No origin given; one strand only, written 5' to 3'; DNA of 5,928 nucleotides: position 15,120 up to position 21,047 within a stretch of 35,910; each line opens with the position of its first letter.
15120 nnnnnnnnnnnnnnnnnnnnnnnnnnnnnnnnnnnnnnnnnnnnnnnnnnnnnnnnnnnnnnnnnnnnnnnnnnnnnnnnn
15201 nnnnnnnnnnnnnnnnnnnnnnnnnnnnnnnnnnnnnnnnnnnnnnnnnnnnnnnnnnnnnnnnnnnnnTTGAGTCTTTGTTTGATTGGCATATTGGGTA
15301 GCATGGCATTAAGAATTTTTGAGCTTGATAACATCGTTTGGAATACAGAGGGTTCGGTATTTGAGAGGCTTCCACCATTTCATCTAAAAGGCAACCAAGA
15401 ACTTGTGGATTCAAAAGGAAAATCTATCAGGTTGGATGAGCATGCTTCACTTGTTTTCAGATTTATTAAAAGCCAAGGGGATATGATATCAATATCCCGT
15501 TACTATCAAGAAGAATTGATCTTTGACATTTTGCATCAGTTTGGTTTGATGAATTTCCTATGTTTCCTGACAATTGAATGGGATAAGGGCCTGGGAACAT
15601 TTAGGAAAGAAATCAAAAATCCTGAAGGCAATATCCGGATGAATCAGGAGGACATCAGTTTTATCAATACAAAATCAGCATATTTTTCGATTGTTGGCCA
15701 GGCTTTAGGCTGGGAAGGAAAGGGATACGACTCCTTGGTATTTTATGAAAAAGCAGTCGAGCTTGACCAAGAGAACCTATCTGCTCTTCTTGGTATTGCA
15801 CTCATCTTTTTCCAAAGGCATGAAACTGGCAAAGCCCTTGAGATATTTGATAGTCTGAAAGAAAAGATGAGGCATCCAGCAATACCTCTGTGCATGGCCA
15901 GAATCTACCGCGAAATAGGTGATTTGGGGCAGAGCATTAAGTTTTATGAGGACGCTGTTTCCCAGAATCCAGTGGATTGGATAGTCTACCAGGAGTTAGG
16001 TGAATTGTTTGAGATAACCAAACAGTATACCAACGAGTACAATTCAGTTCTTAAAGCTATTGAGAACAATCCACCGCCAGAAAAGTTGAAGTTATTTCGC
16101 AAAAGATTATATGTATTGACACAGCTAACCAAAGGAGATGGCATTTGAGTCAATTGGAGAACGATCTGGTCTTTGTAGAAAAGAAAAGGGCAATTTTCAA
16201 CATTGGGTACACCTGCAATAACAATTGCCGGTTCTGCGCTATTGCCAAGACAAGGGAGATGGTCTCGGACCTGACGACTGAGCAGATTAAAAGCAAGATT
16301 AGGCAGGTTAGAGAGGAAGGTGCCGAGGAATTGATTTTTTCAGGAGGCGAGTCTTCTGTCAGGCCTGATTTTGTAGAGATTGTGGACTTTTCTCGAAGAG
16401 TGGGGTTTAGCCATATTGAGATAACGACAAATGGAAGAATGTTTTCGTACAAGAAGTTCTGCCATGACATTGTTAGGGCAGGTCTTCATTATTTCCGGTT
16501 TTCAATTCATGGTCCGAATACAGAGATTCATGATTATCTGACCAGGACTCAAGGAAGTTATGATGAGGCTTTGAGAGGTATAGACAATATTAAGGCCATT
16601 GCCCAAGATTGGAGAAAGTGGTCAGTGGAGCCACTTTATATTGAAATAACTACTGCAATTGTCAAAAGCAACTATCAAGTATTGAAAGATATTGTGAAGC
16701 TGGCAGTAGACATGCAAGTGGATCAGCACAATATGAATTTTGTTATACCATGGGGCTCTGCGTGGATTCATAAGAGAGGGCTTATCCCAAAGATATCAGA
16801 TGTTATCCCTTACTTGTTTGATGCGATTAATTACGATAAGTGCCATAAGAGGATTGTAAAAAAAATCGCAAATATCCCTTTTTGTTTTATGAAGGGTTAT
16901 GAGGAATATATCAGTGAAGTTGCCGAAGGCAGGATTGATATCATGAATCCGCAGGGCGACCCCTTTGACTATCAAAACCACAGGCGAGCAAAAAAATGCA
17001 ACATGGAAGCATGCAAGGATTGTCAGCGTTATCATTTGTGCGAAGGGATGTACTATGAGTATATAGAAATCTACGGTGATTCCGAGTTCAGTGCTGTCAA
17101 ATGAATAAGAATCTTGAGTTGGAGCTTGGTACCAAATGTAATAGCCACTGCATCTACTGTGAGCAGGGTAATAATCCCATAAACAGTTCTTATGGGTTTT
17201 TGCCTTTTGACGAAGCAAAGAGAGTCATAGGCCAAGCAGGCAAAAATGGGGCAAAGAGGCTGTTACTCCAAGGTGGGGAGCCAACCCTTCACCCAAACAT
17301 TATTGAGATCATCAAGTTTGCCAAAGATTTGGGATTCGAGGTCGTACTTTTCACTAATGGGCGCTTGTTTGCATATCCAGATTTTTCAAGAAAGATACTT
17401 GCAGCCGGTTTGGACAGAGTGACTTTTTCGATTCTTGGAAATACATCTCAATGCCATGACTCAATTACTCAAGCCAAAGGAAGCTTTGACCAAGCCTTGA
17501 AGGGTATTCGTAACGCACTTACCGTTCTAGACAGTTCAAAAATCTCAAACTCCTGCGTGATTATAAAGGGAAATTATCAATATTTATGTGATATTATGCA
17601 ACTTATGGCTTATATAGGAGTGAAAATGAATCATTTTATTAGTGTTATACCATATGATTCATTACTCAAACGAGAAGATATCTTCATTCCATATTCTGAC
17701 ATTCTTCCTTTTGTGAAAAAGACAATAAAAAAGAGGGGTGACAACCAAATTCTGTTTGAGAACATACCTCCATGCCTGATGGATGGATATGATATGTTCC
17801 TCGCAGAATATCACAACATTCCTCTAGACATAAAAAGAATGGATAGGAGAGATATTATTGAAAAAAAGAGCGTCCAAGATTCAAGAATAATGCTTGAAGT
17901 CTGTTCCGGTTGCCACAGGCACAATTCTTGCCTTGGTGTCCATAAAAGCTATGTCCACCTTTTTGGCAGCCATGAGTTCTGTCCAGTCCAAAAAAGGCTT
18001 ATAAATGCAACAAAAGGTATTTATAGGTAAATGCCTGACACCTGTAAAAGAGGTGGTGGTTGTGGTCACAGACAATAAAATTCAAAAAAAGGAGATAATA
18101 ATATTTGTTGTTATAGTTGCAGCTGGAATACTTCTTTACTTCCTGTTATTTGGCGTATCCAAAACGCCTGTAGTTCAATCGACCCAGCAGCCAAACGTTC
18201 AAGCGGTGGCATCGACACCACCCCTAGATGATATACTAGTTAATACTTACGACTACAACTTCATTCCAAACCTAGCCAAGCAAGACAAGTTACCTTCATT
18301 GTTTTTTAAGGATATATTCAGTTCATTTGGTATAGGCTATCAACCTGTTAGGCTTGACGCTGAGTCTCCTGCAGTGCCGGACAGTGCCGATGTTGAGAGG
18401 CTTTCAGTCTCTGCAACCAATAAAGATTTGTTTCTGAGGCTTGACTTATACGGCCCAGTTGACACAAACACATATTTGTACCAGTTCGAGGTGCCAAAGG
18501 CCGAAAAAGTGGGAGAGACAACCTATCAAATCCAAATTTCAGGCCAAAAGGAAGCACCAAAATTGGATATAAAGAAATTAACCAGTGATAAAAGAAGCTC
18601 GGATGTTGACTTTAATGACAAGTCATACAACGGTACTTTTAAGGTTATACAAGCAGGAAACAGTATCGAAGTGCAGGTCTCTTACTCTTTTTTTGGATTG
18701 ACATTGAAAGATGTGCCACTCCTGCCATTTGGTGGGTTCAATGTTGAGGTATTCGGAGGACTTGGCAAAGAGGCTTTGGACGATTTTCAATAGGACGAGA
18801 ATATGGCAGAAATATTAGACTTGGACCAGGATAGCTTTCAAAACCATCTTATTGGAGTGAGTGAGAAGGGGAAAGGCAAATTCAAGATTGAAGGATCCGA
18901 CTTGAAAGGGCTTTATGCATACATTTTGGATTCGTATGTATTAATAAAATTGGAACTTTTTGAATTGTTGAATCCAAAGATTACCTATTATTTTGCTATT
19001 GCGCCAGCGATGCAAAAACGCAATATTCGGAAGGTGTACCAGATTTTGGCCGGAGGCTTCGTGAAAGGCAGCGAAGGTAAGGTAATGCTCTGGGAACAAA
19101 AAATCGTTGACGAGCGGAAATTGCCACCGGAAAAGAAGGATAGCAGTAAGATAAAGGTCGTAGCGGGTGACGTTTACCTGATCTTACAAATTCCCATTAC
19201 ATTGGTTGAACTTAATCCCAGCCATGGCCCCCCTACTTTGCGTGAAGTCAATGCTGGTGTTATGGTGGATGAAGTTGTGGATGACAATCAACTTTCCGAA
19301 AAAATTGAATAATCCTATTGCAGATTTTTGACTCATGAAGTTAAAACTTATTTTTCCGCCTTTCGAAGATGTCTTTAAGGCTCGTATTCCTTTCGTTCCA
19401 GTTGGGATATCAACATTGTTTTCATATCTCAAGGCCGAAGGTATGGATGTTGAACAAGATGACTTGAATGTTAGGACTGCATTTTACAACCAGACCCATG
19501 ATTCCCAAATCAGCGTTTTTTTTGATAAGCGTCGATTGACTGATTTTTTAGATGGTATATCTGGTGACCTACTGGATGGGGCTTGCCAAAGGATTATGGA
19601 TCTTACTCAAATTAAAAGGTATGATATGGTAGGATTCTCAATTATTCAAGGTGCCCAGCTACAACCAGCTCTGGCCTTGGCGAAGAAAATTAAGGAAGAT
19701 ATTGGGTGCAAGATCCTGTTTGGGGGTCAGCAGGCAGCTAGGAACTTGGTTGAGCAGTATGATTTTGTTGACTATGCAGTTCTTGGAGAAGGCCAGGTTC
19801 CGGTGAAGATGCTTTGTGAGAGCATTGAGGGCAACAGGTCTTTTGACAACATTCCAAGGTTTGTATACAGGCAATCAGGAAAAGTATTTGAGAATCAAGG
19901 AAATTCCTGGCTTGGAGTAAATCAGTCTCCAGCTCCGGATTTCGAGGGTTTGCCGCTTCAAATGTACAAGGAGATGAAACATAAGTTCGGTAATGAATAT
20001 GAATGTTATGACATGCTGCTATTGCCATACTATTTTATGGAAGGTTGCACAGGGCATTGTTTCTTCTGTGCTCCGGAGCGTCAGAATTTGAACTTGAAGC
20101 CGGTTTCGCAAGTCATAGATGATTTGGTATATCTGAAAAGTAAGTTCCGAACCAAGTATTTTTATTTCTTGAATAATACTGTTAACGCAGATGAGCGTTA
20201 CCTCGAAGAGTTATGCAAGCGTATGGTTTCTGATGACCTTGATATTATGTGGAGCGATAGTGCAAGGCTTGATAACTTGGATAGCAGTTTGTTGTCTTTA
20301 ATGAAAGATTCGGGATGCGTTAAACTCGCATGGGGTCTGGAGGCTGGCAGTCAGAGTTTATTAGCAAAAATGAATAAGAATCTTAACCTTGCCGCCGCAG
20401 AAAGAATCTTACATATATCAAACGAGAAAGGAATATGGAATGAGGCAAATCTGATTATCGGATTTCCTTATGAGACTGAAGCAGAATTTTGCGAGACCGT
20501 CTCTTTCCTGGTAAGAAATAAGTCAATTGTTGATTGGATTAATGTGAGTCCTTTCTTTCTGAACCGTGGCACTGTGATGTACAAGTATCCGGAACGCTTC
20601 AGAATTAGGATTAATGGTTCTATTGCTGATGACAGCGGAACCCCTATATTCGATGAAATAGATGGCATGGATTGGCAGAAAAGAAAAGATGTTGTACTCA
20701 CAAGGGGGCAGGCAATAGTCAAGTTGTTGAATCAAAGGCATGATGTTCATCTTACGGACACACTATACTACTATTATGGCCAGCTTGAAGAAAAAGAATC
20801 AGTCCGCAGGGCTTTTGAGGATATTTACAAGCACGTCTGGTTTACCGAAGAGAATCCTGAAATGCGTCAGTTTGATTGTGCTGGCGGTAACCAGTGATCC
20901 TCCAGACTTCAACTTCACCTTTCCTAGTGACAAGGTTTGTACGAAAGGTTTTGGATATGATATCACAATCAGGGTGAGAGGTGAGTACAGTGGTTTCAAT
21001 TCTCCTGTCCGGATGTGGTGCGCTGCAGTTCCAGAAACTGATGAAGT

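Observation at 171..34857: Eighteen radical SAM domains in one ~35 kb locus: a dense, apparently uncharacterised rSAM/cobalamin modification system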

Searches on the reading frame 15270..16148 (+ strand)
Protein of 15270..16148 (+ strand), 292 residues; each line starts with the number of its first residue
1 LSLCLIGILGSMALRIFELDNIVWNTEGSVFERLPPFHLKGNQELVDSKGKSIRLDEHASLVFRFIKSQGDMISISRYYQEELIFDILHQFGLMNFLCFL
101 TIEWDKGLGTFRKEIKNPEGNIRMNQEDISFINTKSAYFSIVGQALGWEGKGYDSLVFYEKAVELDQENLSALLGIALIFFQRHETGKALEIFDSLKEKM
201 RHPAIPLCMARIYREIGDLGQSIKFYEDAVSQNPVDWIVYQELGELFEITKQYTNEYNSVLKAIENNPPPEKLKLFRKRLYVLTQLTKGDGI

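Call 4: search_protein_families(library=pfam, proteins=[window:15270-16148:+], max_evalue=0.01)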
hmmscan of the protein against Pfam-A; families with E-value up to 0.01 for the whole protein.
window:15270-16148:+ (292 aa): 11 families
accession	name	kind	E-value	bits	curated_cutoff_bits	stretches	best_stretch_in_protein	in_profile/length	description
PF13181.12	TPR_8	-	2.4e-07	30.8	25.7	0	210-234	8-32/34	Tetratricopeptide repeat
PF13431.12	TPR_17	-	4.4e-07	30.1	24.4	0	225-253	1-29/34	Tetratricopeptide repeat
PF13414.12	TPR_11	-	4e-06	26.8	26.8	0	211-247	2-38/42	TPR repeat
PF00515.34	TPR_1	-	4e-06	26.8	27.8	0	209-234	7-32/34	Tetratricopeptide repeat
PF13432.12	TPR_16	-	0.00012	22.8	32.7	0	210-256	4-50/65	Tetratricopeptide repeat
PF07719.23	TPR_2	-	0.00014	22.2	27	0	208-234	6-32/34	Tetratricopeptide repeat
PF14559.12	TPR_19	-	0.00017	22.3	25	0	156-202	11-57/68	Tetratricopeptide repeat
PF13428.12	TPR_14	-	0.00025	21.9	23.5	0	208-246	6-44/44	Tetratricopeptide repeat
PF12895.13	ANAPC3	-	0.00028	21.6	27.2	1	156-228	9-81/82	Anaphase-promoting complex, cyclosome, subunit 3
PF12689.13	Acid_PPase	-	0.0007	19.9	27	1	14-83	5-75/169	Acid Phosphatase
PF13424.12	TPR_12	-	0.0017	19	30.1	0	209-230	9-30/77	Tetratricopeptide repeat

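Call 19: search_protein_families(library=ncbifam, proteins=[window:15270-16148:+], max_evalue=1)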
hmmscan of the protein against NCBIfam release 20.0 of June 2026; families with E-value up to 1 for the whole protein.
window:15270-16148:+ (292 aa): 11 families
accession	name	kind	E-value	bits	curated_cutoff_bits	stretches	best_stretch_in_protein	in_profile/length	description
TIGR02917.1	PEP_TPR_lipo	equivalog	8.3e-10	37.2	312.2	1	151-284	548-682/899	XrtA/PEP-CTERM system TPR-repeat protein PrsT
NF040959.1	MamA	equivalog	0.00033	20.2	200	1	135-278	36-178/204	magnetosome protein MamA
NF002725.1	PRK02603.1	equivalog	0.00035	20.6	143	1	204-255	73-124/173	photosystem I assembly protein Ycf3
TIGR02521.1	type_IV_pilW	equivalog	0.00058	19.5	154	1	203-267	65-129/234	type IV pilus biogenesis/stability protein PilW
TIGR03939.1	PGA_TPR_OMP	equivalog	0.0022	16.3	366.65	1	142-243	92-194/800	poly-beta-1,6 N-acetyl-D-glucosamine export porin PgaA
TIGR01685.1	MDP-1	equivalog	0.0038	17.4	53.75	1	16-92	6-84/174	magnesium-dependent phosphatase-1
NF040561.1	PrimPol_Msp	equivalog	0.01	14.4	200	1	158-253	13-108/515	CRISPR-associated primase-polymerase type A1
NF052415.1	T3SS_chap_SctY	equivalog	0.055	14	70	1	155-229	25-103/106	type III secretion apparatus assembly chaperone SctY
TIGR03830.1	CxxCG_CxxCG_HTH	subfamily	0.16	11.8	61.8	1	161-189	75-103/127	type II TA system antitoxin MqsA family protein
NF007692.0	PRK10370.1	equivalog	0.23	11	306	0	116-179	61-124/206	heme lyase NrfEFG subunit NrfG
NF008757.0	PRK11788.1-5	equivalog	0.27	10.3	363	1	159-199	58-98/388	lipopolysaccharide assembly protein LapB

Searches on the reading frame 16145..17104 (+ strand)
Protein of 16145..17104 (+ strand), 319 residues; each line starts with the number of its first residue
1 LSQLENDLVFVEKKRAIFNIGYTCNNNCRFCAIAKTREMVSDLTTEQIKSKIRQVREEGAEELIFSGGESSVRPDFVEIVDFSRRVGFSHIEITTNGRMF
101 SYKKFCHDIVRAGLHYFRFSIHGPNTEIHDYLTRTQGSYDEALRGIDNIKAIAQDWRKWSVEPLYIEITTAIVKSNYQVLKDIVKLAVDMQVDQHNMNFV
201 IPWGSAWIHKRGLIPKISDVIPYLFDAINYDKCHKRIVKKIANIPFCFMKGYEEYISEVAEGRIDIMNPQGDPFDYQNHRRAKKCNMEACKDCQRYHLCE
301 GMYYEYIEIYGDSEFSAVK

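Call 4: search_protein_families(library=pfam, proteins=[window:16145-17104:+], max_evalue=0.01)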
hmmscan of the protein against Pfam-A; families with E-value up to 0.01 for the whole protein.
window:16145-17104:+ (319 aa): 2 families
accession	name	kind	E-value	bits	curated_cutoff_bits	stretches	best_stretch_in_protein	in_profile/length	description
PF04055.27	Radical_SAM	-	7.2e-24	85.3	29.5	1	19-151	2-138/166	Radical SAM superfamily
PF13353.11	Fer4_12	-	0.00097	19.9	22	1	23-101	14-95/137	4Fe-4S single cluster domain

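Call 38: search_protein_families(library=ncbifam, proteins=[window:16145-17104:+], max_evalue=1e-10)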
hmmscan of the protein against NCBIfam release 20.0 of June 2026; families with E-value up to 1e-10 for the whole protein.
window:16145-17104:+ (319 aa): 25 families
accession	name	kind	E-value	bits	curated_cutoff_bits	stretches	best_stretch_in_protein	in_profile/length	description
NF038332.1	rSAM_rare_HxsC4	exception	1.9e-36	125.9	500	1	12-253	12-248/335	radical SAM protein HxsC4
TIGR04545.1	rSAM_ahbD_hemeb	equivalog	4.4e-21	75.7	500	1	19-207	5-182/339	heme b synthase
TIGR04055.1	rSAM_NirJ2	equivalog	9.3e-21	74.7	500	1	18-207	4-181/326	putative heme d1 biosynthesis radical SAM protein NirJ2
TIGR03977.1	rSAM_pair_HxsC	equivalog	1.4e-20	73.4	267.9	1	19-250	30-254/292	His-Xaa-Ser system radical SAM maturase HxsC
TIGR04054.1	rSAM_NirJ1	equivalog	1.6e-20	73.1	650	1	17-194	39-204/387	putative heme d1 biosynthesis radical SAM protein NirJ1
TIGR04053.2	TIGR04053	equivalog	3.4e-20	72.6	395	1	18-227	12-213/366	TIGR04053 family radical SAM/SPASM domain-containing protein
TIGR04051.1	rSAM_NirJ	equivalog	6.3e-20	71.4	515.45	1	17-200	5-176/354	heme d1 biosynthesis radical SAM protein NirJ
TIGR02668.1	moaA_archaeal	equivalog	1.6e-19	70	325.25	1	20-190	16-176/303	GTP 3',8-cyclase MoaA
NF045646.2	rSAM_Se_TrsS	equivalog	7.3e-18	64.3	490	1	16-189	88-253/441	radical SAM (seleno)protein TrsS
TIGR04546.1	rSAM_ahbC_deAc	equivalog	1.3e-17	63.7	650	1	14-151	37-174/390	12,18-didecarboxysiroheme deacetylase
TIGR04347.1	pseudo_SAM_Halo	equivalog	1.7e-17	63.8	525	1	16-194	40-206/390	TIGR04347 family pseudo-SAM/SPASM protein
NF001199.0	PRK00164.2-1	equivalog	3e-17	62.7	231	1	19-151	17-147/308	GTP 3',8-cyclase MoaA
NF045702.1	rSAM_GDGT_ether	equivalog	3.7e-17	62.1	450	1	19-190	91-256/486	tetraether lipid synthase Tes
TIGR04317.1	W_rSAM_matur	equivalog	6.3e-17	61.7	380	1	14-206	4-190/349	tungsten cofactor oxidoreductase radical SAM maturase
TIGR02109.1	PQQ_syn_pqqE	equivalog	1.1e-16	60.7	381.35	1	18-220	11-202/358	pyrroloquinoline quinone biosynthesis protein PqqE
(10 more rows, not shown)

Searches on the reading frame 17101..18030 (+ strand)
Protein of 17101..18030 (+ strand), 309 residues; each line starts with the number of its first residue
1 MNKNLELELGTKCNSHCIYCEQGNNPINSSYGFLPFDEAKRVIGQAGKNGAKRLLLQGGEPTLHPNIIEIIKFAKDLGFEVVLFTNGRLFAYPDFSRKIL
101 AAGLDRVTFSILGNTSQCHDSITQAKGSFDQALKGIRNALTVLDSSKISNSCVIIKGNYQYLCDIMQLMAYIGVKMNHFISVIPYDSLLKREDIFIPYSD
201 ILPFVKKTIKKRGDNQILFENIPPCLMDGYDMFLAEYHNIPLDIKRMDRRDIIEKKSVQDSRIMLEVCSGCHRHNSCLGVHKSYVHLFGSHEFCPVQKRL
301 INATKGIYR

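Call 4: search_protein_families(library=pfam, proteins=[window:17101-18030:+], max_evalue=0.01)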
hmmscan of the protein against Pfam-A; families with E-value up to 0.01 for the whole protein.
window:17101-18030:+ (309 aa): 2 families
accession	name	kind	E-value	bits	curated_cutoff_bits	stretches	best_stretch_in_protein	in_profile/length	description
PF04055.27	Radical_SAM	-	4.9e-21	76.1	29.5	1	8-168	2-165/166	Radical SAM superfamily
PF13353.11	Fer4_12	-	0.0033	18.2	22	1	12-91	14-95/137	4Fe-4S single cluster domain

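Call 38: search_protein_families(library=ncbifam, proteins=[window:17101-18030:+], max_evalue=1e-10)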
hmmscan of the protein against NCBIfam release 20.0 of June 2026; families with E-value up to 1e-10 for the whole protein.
window:17101-18030:+ (309 aa): 24 families
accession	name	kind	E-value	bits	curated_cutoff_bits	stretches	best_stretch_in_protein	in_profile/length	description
NF038332.1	rSAM_rare_HxsC4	exception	4.8e-28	98.3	500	1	5-229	16-246/335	radical SAM protein HxsC4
TIGR04545.1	rSAM_ahbD_hemeb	equivalog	4.2e-26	92.2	500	1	8-185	5-178/339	heme b synthase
TIGR02668.1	moaA_archaeal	equivalog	7.5e-25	87.5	325.25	1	4-213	11-214/303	GTP 3',8-cyclase MoaA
NF001199.0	PRK00164.2-1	equivalog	1.5e-22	80.1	231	1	4-191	13-196/308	GTP 3',8-cyclase MoaA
TIGR03977.1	rSAM_pair_HxsC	equivalog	1.7e-22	79.7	267.9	1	9-283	31-291/292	His-Xaa-Ser system radical SAM maturase HxsC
TIGR04317.1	W_rSAM_matur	equivalog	2.3e-22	79.6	380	1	3-217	4-219/349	tungsten cofactor oxidoreductase radical SAM maturase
TIGR02666.1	moaA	equivalog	3e-20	72.5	284.05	1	5-209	12-220/336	GTP 3',8-cyclase MoaA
NF050035.1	rSAM_WgK_link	exception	8.3e-20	71.1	650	1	8-254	14-250/367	radical SAM/SPASM peptide maturase WgkB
TIGR04054.1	rSAM_NirJ1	equivalog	2e-19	69.5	650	1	11-171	44-199/387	putative heme d1 biosynthesis radical SAM protein NirJ1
TIGR04055.1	rSAM_NirJ2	equivalog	9.5e-19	68.1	500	1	11-213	8-205/326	putative heme d1 biosynthesis radical SAM protein NirJ2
TIGR04251.1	SCM_rSAM_ScmF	equivalog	1.1e-18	67.8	400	1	8-184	9-184/353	SynChlorMet cassette radical SAM/SPASM protein ScmF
TIGR04051.1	rSAM_NirJ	equivalog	1.7e-18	66.7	515.45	1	11-183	10-176/354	heme d1 biosynthesis radical SAM protein NirJ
TIGR04347.1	pseudo_SAM_Halo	equivalog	3.2e-18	66.2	525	1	10-179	45-209/390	TIGR04347 family pseudo-SAM/SPASM protein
TIGR04466.1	rSAM_BlsE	equivalog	6.1e-18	65.3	400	1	5-176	5-169/327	cytosylglucuronate decarboxylase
TIGR04546.1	rSAM_ahbC_deAc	equivalog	4.3e-16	58.7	650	1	10-169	46-200/390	12,18-didecarboxysiroheme deacetylase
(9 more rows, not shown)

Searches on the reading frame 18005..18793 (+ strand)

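Call 4: search_protein_families(library=pfam, proteins=[window:18005-18793:+], max_evalue=0.01)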
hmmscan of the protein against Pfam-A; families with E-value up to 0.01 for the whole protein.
window:18005-18793:+ (262 aa): 0 families

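Call 19: search_protein_families(library=ncbifam, proteins=[window:18005-18793:+], max_evalue=1)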
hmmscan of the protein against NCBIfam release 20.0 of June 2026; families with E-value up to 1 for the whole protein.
window:18005-18793:+ (262 aa): 1 family
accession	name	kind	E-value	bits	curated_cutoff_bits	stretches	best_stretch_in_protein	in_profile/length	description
NF041636.1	slam_lipo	equivalog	0.011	16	80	1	159-224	36-100/154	Slam-dependent surface lipoprotein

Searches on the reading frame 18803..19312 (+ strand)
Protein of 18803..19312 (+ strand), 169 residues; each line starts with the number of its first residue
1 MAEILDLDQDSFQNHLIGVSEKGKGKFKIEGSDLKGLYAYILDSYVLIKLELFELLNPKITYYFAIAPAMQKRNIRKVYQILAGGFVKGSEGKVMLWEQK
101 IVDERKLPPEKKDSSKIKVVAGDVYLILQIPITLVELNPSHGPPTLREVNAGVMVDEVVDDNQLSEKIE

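Call 5: search_protein_families(library=pfam, proteins=[window:18803-19312:+], max_evalue=0.01)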
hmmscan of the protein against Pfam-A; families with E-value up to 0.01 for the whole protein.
window:18803-19312:+ (169 aa): 0 families

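Call 19: search_protein_families(library=ncbifam, proteins=[window:18803-19312:+], max_evalue=1)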
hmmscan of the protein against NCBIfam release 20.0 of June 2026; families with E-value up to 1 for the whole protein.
window:18803-19312:+ (169 aa): 0 families

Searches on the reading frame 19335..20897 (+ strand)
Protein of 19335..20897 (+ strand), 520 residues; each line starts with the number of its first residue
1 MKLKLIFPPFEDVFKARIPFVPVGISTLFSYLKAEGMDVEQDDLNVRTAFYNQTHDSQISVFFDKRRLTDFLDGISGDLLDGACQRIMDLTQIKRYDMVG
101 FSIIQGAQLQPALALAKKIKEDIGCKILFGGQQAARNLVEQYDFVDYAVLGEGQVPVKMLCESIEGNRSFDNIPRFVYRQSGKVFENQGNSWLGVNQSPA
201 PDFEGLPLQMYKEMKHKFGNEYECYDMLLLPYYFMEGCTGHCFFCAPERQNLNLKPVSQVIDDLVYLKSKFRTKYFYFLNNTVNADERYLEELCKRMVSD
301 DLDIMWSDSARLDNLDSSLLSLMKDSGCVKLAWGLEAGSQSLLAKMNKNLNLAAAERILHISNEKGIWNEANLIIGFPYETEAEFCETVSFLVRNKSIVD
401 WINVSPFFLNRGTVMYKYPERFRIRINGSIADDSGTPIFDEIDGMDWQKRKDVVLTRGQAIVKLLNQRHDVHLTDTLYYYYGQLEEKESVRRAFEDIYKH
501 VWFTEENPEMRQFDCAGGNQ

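Call 5: search_protein_families(library=pfam, proteins=[window:19335-20897:+], max_evalue=0.01)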
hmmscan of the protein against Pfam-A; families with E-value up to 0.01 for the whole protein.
window:19335-20897:+ (520 aa): 2 families
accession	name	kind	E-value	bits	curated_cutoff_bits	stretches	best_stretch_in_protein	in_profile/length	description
PF04055.27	Radical_SAM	-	1.5e-13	51.7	29.5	1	233-392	2-166/166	Radical SAM superfamily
PF02310.24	B12-binding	-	9.3e-08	32.4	32.1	1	85-156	41-116/121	B12 binding domain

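Call 38: search_protein_families(library=ncbifam, proteins=[window:19335-20897:+], max_evalue=1e-10)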
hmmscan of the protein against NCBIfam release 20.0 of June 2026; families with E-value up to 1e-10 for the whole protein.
window:19335-20897:+ (520 aa): 11 families
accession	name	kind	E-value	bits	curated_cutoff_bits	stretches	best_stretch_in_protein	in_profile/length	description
TIGR03975.1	rSAM_ocin_1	subfamily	1.9e-27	96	281.85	1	56-394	90-429/606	RiPP maturation radical SAM C-methyltransferase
TIGR04479.1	bcpD_PhpK_rSAM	subfamily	3.1e-26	91.8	600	1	236-426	248-438/504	PhpK family radical SAM P-methyltransferase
NF050148.1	rSAM_ApyD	equivalog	1.4e-25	89.8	750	1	75-393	58-364/645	RiPP biosynthesis radical SAM protein ApyD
TIGR04072.2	rSAM_ladder_B12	equivalog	8e-21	74.2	360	1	236-398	187-352/443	lipid biosynthesis B12-binding/radical SAM protein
NF038361.1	rSAM_Sden_1168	equivalog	6.8e-20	71.1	575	1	92-392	137-448/560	Sden_1168 family B12-binding radical SAM P-methyltransferase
TIGR03471.1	HpnJ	equivalog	3.3e-19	69.1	577.6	1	125-420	98-388/472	hopanoid biosynthesis associated radical SAM protein HpnJ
TIGR02026.1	BchE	equivalog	2.2e-16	59.8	481.35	1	129-407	97-378/497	magnesium-protoporphyrin IX monomethyl ester anaerobic oxidative cyclase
TIGR04385.1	B12_rSAM_cofa1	equivalog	3.7e-15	56.1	450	1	138-389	116-358/438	B12 lower ligand biosynthesis radical SAM protein BzaD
TIGR04014.1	B12_SAM_MJ_0865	equivalog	3.9e-13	49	360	1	96-393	39-334/434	methyl-coenzyme M reductase glutamine C-methyltransferase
TIGR04295.1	B12_rSAM_oligo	hypoth_equivalog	4.8e-13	48.6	400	1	140-374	119-342/422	TIGR04295 family B12-binding domain-containing radical SAM protein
TIGR04190.1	B12_SAM_Ta0216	equivalog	4.9e-11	41.9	500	0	111-425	95-432/554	TIGR04190 family B12-binding domain/radical SAM domain protein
